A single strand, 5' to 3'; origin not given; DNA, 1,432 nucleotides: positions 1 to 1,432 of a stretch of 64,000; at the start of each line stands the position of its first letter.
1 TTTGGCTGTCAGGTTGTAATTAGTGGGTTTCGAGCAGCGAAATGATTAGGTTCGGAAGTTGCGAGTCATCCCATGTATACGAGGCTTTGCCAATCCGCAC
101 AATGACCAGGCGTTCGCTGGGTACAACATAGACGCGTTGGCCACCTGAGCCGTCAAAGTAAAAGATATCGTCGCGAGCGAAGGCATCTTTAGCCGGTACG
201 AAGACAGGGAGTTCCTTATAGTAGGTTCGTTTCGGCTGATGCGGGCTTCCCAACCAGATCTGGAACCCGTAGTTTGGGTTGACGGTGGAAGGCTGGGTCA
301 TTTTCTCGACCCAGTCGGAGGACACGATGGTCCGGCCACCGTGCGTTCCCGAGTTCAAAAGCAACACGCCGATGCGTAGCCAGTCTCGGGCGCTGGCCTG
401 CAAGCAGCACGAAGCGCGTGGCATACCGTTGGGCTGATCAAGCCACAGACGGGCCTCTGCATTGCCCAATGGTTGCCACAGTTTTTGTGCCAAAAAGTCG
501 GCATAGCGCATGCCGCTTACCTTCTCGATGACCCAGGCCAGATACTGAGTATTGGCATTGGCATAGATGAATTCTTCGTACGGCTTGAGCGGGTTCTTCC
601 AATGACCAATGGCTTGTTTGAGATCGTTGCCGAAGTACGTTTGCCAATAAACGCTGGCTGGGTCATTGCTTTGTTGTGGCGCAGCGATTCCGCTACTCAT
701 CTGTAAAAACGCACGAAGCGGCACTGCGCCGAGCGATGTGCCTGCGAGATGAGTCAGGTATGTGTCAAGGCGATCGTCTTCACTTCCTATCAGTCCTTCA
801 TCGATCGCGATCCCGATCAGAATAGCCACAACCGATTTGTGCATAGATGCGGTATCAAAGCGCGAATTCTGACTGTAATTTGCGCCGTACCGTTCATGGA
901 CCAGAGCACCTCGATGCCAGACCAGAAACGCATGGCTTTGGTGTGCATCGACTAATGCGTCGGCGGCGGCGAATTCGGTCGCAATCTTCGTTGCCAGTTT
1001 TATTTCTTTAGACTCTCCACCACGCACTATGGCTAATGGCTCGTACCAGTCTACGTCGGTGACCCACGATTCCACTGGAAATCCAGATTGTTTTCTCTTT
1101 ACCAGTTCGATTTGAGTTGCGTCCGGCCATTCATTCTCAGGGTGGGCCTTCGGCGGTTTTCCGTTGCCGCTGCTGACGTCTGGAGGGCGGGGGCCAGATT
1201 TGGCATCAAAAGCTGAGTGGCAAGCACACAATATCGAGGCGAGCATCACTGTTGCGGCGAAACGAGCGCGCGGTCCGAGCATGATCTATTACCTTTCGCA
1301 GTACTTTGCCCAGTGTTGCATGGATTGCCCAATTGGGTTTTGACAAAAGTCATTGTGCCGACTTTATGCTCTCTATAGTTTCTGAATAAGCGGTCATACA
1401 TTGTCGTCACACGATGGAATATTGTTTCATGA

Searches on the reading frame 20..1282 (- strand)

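Call 56: search_protein_families(library=pfam, proteins=[window:20-1282:-], max_evalue=0.001)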
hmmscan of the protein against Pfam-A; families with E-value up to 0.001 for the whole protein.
window:20-1282:- (420 aa): 1 family
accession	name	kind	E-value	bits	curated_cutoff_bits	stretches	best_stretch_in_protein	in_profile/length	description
PF00144.29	Beta-lactamase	-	1.1e-31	110.6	27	1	114-402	14-312/329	Beta-lactamase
